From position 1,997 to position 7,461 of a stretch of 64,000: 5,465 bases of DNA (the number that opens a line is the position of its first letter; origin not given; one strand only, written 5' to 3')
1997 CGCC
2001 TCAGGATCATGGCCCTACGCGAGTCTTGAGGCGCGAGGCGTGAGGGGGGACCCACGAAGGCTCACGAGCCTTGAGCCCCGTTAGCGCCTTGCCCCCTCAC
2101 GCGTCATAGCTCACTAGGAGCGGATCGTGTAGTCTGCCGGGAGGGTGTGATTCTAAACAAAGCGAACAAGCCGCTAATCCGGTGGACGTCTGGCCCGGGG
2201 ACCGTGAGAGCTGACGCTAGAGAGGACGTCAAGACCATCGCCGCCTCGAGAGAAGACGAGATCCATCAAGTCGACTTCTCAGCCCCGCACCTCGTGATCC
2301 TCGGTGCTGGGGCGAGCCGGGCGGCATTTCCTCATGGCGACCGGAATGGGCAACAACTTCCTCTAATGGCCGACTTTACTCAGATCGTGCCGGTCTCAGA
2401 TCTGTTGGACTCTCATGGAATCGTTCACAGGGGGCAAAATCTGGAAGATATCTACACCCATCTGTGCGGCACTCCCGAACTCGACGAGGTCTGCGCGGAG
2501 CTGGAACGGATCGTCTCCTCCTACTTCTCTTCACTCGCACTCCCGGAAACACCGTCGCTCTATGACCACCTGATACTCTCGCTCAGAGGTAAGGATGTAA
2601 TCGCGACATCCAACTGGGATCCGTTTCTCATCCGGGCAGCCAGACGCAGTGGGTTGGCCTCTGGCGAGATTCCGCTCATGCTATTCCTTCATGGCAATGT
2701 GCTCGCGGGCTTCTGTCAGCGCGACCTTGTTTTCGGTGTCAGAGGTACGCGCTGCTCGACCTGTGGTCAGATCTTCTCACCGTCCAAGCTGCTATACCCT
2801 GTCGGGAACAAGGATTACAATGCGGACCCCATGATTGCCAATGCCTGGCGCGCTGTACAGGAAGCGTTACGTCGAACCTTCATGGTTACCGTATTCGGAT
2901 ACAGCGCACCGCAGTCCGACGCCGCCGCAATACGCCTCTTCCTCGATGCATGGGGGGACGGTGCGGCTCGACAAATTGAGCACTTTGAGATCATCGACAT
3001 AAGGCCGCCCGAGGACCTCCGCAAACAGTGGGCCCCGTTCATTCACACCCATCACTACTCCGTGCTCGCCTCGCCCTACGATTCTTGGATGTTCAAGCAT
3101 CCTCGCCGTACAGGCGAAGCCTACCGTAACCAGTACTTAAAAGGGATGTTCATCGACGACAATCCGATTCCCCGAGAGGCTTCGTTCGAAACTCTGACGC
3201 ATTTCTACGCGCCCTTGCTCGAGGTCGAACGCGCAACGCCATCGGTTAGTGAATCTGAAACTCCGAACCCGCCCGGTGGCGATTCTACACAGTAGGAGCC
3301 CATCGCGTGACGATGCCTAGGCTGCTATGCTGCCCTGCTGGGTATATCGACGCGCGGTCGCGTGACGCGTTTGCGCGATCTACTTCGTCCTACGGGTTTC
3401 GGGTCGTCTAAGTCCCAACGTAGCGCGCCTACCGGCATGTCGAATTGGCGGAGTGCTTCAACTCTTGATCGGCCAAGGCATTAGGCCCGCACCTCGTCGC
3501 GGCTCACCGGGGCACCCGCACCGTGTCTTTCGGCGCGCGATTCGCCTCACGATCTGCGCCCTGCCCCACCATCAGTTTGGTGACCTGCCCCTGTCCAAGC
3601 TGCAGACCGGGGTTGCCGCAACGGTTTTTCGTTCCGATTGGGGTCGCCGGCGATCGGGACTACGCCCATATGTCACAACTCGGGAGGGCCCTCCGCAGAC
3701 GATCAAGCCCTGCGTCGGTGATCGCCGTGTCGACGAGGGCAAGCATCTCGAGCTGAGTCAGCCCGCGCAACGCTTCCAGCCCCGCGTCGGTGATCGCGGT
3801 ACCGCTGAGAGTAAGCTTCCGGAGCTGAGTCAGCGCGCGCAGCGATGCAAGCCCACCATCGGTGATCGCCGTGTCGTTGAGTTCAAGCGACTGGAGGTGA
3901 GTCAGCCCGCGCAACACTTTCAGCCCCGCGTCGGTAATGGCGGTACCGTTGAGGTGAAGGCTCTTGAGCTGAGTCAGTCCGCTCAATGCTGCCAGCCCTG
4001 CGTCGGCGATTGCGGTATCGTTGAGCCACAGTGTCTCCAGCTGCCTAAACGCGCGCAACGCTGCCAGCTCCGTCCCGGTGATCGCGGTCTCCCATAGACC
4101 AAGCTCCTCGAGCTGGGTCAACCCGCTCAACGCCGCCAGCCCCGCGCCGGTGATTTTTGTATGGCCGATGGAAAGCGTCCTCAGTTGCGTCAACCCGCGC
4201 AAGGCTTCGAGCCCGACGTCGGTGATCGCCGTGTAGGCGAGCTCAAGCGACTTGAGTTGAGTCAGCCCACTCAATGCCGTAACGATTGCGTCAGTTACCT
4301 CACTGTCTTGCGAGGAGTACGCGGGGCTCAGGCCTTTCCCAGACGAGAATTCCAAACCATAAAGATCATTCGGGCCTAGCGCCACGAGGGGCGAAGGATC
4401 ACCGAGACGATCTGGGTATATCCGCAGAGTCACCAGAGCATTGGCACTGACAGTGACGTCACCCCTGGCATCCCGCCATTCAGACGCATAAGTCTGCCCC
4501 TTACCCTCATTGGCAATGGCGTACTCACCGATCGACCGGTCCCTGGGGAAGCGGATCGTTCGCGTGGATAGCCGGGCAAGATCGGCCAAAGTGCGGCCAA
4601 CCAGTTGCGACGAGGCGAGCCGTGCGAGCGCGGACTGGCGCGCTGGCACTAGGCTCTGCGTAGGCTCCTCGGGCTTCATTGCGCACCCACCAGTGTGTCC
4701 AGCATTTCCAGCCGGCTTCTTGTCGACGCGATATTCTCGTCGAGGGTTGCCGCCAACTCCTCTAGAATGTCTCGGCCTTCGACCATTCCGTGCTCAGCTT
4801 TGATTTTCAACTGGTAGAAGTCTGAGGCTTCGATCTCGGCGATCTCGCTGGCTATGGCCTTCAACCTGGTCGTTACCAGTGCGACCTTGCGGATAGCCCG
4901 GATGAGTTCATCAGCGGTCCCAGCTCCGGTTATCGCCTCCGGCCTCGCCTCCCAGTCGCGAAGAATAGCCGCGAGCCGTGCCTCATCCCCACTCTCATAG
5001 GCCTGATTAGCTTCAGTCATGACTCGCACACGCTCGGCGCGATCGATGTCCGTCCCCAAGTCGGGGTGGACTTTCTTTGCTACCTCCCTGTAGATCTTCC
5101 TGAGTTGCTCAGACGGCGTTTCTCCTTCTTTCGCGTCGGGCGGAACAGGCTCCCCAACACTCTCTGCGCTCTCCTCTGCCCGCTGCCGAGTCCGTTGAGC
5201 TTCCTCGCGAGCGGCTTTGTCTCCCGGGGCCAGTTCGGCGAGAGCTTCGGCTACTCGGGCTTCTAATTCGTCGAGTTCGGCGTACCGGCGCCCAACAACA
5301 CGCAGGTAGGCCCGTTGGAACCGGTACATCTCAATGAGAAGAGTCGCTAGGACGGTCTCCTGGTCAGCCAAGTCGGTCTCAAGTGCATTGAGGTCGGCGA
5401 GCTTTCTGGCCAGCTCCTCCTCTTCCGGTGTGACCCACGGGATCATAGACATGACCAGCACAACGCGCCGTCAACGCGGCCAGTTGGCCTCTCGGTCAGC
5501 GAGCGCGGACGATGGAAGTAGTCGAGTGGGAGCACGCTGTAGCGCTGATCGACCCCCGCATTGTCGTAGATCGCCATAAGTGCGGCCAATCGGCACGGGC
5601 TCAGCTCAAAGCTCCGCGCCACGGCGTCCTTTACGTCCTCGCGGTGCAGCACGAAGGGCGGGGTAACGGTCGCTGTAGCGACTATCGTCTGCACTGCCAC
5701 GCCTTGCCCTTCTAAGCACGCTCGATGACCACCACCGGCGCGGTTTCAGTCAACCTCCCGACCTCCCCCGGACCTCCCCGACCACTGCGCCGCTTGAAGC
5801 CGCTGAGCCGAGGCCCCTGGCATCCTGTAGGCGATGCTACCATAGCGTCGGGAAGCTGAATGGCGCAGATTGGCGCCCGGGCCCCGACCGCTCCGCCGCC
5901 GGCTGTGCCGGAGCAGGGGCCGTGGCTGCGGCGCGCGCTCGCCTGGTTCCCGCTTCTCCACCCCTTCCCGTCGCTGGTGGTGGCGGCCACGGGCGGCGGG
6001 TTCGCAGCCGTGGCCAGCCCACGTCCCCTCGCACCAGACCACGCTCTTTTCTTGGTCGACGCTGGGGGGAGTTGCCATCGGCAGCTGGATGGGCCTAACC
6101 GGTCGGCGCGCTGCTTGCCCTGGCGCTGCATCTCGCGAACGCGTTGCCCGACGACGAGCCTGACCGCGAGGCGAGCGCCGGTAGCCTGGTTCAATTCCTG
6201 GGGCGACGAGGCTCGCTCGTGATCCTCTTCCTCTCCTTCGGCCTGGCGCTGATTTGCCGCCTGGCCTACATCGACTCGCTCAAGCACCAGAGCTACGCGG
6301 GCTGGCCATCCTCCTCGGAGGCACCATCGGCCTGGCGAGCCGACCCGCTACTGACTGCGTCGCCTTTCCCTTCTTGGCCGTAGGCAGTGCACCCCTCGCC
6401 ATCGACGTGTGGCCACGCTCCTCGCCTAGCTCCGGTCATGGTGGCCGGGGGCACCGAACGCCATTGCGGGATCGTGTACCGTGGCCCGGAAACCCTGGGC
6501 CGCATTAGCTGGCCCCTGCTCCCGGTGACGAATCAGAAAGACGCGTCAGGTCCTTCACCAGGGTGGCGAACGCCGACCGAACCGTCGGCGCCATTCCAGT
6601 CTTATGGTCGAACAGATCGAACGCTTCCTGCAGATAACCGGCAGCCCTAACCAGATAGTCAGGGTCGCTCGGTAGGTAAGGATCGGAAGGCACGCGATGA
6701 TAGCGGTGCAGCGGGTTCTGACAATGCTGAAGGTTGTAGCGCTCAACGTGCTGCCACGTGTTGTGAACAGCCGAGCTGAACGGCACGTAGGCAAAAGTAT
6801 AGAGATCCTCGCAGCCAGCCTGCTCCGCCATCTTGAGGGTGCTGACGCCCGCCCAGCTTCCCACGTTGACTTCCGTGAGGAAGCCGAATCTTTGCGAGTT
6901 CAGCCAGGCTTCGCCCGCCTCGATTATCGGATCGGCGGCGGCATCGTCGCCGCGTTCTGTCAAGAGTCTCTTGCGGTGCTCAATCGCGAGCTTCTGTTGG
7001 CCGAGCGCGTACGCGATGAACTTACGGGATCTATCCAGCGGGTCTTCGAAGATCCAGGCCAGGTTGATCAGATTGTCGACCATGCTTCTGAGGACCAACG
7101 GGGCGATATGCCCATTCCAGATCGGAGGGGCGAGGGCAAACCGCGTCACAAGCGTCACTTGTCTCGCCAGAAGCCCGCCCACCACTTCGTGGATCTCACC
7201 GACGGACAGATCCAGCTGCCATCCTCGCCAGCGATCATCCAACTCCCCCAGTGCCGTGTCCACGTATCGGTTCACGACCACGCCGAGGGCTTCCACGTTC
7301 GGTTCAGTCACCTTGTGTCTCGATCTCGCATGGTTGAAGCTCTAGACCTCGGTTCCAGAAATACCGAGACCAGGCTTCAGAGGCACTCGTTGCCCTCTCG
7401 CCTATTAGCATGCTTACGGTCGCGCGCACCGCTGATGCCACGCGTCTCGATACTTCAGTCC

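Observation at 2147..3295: Stand-alone SIR2-like protein: candidate NAD+-depleting defence effector with an uncharacterised C-terminal domain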

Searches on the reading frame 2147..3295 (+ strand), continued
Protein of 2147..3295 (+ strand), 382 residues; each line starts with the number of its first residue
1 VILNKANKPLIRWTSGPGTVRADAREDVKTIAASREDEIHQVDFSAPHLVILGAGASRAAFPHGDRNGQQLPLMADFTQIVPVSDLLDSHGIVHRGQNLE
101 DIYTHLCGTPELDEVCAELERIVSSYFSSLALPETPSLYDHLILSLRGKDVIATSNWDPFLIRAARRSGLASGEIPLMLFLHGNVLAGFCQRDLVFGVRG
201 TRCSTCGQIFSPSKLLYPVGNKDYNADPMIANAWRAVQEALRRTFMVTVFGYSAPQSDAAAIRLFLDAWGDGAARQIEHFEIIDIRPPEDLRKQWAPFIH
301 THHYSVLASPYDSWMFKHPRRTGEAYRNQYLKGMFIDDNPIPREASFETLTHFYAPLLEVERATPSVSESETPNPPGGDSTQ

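Call 85: search_dna_similar(query=window:2147-3292:+, collection=phages, mode=protein, max_rows=15, max_evalue=0.001)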
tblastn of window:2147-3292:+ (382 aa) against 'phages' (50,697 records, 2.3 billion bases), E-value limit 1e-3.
No match.

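Call 101: predict_structure(alignment_id=A5)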
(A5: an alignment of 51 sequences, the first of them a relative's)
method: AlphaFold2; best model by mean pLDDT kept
length: 335 residues; sequences in the alignment: 51
mean_pLDDT: 89.6   pTM: 0.89
mean pLDDT of the five models: 89.6, 88.1, 87.5, 87.2, 86.6
residues with pLDDT >= 90: 222; 70-90: 96; 50-70: 17; < 50: 0
segments of 3 or more residues with pLDDT < 50: none
pLDDT, mean of each block of 10 residues (from residue 1): 90 94 93 94 90 95 90 88 94 96 96 97 95 96 92 91 90 93 82 76 89 91 70 75 72 90 83 84 95 94 91 95 97 90
secondary structure, 60 per line:
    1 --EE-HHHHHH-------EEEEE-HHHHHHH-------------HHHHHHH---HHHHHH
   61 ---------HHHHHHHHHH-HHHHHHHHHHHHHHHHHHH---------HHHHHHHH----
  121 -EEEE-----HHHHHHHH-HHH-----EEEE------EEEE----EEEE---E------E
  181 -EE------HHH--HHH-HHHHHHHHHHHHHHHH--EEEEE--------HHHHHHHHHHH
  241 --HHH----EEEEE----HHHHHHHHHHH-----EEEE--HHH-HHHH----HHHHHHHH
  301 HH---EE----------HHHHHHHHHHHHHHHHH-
elements in order: H6-11 E19-23 H25-31 H45-51 H55-60 H70-79 H81-99 H109-116 E122-125 H131-138 E148-151 E158-161 E166-169 H199-214 E217-221 H230-240 E250-254 H259-269 E275-278 H285-288 H293-302 H318-334

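Call 103: fold_search(library=pdb, model_id=the predicted structure)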
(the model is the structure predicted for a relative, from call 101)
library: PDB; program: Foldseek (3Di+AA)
matches with E <= 10: 992; with E <= 0.001: 53
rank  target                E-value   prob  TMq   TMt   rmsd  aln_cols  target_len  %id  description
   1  6rxm_A                1.7e-07  1.00  0.41  0.54   7.3       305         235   10  Crystal structure of CobB Ac2 (A76G, I131C, V162G) in complex with H4K16-Acetyl peptide (released 2020-04-15)
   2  1ici_A                2.6e-07  1.00  0.37  0.46   8.0       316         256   15  CRYSTAL STRUCTURE OF A SIR2 HOMOLOG-NAD COMPLEX (released 2001-05-02)
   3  6rxm_B                3.1e-07  1.00  0.40  0.54   8.1       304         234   11  Crystal structure of CobB Ac2 (A76G, I131C, V162G) in complex with H4K16-Acetyl peptide (released 2020-04-15)
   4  6rxm_D                8.4e-07  1.00  0.40  0.55   7.8       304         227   11  Crystal structure of CobB Ac2 (A76G, I131C, V162G) in complex with H4K16-Acetyl peptide (released 2020-04-15)
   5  1ici_B                8.4e-07  1.00  0.35  0.46   7.1       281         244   16  CRYSTAL STRUCTURE OF A SIR2 HOMOLOG-NAD COMPLEX (released 2001-05-02)
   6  1m2h                  9.5e-07  1.00  0.38  0.49   6.9       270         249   14  Sir2 homologue S24A mutant-ADP ribose complex (released 2003-04-08)
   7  3u31_A                9.5e-07  1.00  0.36  0.43   9.4       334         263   14  Plasmodium falciparum Sir2A preferentially hydrolyzes medium and long chain fatty acyl lysine (released 2011-11-09)
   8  2h4j_A                1.1e-06  1.00  0.34  0.46   8.7       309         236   13  Sir2-deacetylated peptide (from enzymatic turnover in crystal) (released 2006-09-05)
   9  3d81_A                1.4e-06  1.00  0.36  0.48   8.9       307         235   14  Sir2-S-alkylamidate complex crystal structure (released 2008-09-30)
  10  6rxm_E                1.7e-06  1.00  0.40  0.55   7.9       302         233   12  Crystal structure of CobB Ac2 (A76G, I131C, V162G) in complex with H4K16-Acetyl peptide (released 2020-04-15)
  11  6rxj_A                2.0e-06  1.00  0.41  0.55   7.5       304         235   12  Crystal structure of CobB wt in complex with H4K16-Acetyl peptide (released 2020-04-15)
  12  3jwp                  2.3e-06  1.00  0.38  0.48   8.1       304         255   15  Crystal structure of Plasmodium falciparum SIR2A (PF13_0152) in complex with AMP (released 2009-10-20)
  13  1yc5_A                3.4e-06  1.00  0.35  0.46   8.6       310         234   12  Sir2-p53 peptide-nicotinamide (released 2005-04-26)
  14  1m2g                  3.6e-06  1.00  0.36  0.46   7.3       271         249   15  Sir2 homologue-ADP ribose complex (released 2003-04-08)
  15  6rxq_C                3.9e-06  1.00  0.38  0.53   8.7       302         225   12  Crystal structure of CobB Ac2 (A76G,I131C,V162A) in complex with H4K16Cr-2'OH-ADPr peptide intermediate after soaking (released 2020-04-15)
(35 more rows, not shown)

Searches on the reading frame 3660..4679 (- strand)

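Call 11: search_protein_families(library=pfam, proteins=[window:3660-4679:-], max_evalue=0.01)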
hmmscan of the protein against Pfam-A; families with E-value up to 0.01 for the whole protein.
window:3660-4679:- (339 aa): 10 families
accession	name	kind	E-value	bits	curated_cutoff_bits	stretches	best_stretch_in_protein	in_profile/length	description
PF12799.13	LRR_4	-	3.7e-30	103.7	27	6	213-251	2-39/44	Leucine Rich repeats (2 copies)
PF13855.12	LRR_8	-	1.4e-21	76.5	27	3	141-195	2-56/61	Leucine rich repeat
PF13516.12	LRR_6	-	6e-19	67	23.4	0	259-280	2-23/24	Leucine Rich repeat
PF23598.1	LRR_14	-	2e-13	50.3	40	2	166-318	24-177/353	Leucine-rich repeat region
PF24758.1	LRR_At5g56370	-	1.4e-08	35.1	27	0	157-217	30-91/227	FBD-associated F-box protein At5g56370, LRR repeats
PF00560.39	LRR_1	-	1.2e-06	27.9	20.6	0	165-187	1-23/23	Leucine Rich Repeat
PF23952.1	LRR_EndoS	-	0.00052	20.7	27.9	0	133-217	35-111/116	Endo-beta-N-acetylglucosaminidase EndoS LRR domain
PF14580.12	LRR_9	-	0.0012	18.9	30.5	0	258-322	62-127/175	Leucine-rich repeat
PF25013.1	LRR_Zer-1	-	0.0036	17.9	27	0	231-295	3-65/137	Zer-1-like, Leucine-rich repeats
PF21384.2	Cas3_I-F_Cas2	-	0.0062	17.1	27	0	317-332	34-49/79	CRISPR-associated nuclease/helicase Cas3, I-F/YPEST, Cas2 domain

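Call 12: search_protein_families(library=padloc, proteins=[window:3660-4679:-], max_evalue=0.01)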
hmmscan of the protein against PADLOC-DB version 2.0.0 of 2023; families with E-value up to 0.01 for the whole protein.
window:3660-4679:- (339 aa): 1 family
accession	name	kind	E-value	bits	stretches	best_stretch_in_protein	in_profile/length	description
PDLC03291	MTase_II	-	0.003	14.9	0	291-332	264-305/362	Type II methyltransferase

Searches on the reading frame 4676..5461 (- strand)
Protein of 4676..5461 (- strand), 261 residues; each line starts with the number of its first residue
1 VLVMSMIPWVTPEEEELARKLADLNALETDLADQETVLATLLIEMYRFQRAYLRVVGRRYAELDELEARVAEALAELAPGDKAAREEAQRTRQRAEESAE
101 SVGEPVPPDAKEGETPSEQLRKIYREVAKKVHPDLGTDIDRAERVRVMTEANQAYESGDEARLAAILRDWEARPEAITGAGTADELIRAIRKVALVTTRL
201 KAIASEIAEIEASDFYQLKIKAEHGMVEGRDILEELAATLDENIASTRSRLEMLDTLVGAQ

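Call 11: search_protein_families(library=pfam, proteins=[window:4676-5461:-], max_evalue=0.01)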
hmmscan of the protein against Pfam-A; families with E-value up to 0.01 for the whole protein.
window:4676-5461:- (261 aa): 1 family
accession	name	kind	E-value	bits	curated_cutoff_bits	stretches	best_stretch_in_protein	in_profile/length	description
PF00226.36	DnaJ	-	0.00039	20.9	27.8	1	117-156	14-51/63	DnaJ domain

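Call 12: search_protein_families(library=padloc, proteins=[window:4676-5461:-], max_evalue=0.01)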
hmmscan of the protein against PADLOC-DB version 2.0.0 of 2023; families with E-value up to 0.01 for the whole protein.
window:4676-5461:- (261 aa): 0 families

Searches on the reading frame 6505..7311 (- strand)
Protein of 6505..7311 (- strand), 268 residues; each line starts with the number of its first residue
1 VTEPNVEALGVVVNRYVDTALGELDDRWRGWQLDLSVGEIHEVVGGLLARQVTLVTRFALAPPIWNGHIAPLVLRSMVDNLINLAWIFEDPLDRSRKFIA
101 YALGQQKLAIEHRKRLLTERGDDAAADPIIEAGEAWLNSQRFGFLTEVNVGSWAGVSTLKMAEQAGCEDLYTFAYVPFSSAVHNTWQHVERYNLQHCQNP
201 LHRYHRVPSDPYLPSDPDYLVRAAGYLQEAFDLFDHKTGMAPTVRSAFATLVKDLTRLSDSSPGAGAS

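Call 11: search_protein_families(library=pfam, proteins=[window:6505-7311:-], max_evalue=0.01)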
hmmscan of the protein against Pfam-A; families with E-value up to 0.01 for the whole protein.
window:6505-7311:- (268 aa): 1 family
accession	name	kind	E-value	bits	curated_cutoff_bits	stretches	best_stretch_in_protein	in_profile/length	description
PF18928.5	DUF5677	-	1.4e-19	71.2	27.1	1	41-194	1-160/166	Family of unknown function (DUF5677)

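Call 12: search_protein_families(library=padloc, proteins=[window:6505-7311:-], max_evalue=0.01)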
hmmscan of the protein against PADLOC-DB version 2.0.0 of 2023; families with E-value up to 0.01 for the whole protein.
window:6505-7311:- (268 aa): 1 family
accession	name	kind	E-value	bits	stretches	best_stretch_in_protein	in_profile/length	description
PDLC03826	DitA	-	1.1e-06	25.8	1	73-209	307-443/486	-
